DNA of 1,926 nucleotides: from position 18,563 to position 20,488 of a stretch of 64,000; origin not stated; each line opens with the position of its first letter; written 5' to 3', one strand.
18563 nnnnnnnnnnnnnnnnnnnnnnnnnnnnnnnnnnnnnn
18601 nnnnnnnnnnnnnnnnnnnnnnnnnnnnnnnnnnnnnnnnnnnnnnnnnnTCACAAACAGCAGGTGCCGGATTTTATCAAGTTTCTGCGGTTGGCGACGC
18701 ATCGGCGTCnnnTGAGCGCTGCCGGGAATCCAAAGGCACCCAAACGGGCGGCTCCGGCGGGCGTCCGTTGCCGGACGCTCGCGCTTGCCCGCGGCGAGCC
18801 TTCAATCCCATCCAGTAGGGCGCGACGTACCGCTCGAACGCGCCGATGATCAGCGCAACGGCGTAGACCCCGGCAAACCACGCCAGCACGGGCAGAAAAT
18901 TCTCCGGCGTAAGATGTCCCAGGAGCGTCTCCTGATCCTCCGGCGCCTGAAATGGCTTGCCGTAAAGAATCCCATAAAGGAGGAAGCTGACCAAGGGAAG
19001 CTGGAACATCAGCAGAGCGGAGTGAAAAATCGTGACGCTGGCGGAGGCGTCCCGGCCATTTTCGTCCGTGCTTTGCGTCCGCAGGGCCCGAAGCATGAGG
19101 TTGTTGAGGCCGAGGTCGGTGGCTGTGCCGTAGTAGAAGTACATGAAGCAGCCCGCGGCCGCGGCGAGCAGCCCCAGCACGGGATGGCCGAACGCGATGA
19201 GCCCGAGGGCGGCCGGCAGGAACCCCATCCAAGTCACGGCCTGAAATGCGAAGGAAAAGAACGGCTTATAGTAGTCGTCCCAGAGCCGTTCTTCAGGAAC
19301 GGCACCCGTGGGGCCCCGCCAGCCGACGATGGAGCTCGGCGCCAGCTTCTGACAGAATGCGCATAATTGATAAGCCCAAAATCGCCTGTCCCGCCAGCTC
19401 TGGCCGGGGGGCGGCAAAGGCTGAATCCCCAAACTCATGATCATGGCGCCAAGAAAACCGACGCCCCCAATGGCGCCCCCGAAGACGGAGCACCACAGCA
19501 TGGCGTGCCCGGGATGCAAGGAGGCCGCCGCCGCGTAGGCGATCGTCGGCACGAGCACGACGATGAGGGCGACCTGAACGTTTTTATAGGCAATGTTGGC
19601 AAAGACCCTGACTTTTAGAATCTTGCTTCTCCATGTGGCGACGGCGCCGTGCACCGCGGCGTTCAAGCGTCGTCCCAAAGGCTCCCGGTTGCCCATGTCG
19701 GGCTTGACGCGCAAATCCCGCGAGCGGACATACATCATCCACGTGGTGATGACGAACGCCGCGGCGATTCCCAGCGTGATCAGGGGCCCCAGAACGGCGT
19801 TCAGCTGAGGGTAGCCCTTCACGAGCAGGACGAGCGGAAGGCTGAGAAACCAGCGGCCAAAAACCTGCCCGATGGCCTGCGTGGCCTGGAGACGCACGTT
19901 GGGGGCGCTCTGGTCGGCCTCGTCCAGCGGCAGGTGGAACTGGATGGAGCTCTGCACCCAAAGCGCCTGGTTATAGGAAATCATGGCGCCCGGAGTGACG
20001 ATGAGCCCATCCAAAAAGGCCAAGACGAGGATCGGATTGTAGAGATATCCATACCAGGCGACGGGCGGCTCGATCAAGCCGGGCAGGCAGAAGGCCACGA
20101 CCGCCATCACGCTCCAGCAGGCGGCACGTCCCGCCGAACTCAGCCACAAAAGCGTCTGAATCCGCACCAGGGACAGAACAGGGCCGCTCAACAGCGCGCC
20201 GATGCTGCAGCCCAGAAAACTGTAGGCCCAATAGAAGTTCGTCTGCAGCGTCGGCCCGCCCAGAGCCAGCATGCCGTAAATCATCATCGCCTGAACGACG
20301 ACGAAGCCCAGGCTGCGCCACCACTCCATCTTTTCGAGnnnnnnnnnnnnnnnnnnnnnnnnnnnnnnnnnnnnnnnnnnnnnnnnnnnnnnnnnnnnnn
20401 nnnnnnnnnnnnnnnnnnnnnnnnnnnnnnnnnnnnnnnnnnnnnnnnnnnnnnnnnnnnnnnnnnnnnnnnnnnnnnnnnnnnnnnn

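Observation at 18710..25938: Tandem paralogs fusing an ATP-grasp-like soluble domain to a ~500-aa polytopic membrane domain, with a conserved SPGLPCY[HQ]AMA N-terminal motif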

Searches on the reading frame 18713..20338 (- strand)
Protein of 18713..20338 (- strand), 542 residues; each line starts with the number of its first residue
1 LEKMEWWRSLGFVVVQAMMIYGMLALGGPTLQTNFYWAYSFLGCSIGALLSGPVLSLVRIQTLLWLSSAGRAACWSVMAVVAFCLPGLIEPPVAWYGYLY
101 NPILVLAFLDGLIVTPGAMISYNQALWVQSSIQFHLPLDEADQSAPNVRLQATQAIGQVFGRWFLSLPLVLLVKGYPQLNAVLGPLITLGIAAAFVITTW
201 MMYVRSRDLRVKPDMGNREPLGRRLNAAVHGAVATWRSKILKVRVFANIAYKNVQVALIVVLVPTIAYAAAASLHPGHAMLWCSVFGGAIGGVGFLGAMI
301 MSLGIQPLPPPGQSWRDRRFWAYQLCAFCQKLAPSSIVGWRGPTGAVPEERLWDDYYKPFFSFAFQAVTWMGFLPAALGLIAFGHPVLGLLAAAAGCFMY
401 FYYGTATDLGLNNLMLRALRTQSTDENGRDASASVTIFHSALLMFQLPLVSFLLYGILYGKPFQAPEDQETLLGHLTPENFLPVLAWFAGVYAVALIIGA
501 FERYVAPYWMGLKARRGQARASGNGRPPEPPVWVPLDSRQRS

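Call 21: search_protein_families(library=pfam, proteins=[window:18713-20338:-], max_evalue=10)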
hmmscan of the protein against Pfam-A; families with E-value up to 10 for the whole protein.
window:18713-20338:- (542 aa): 0 families
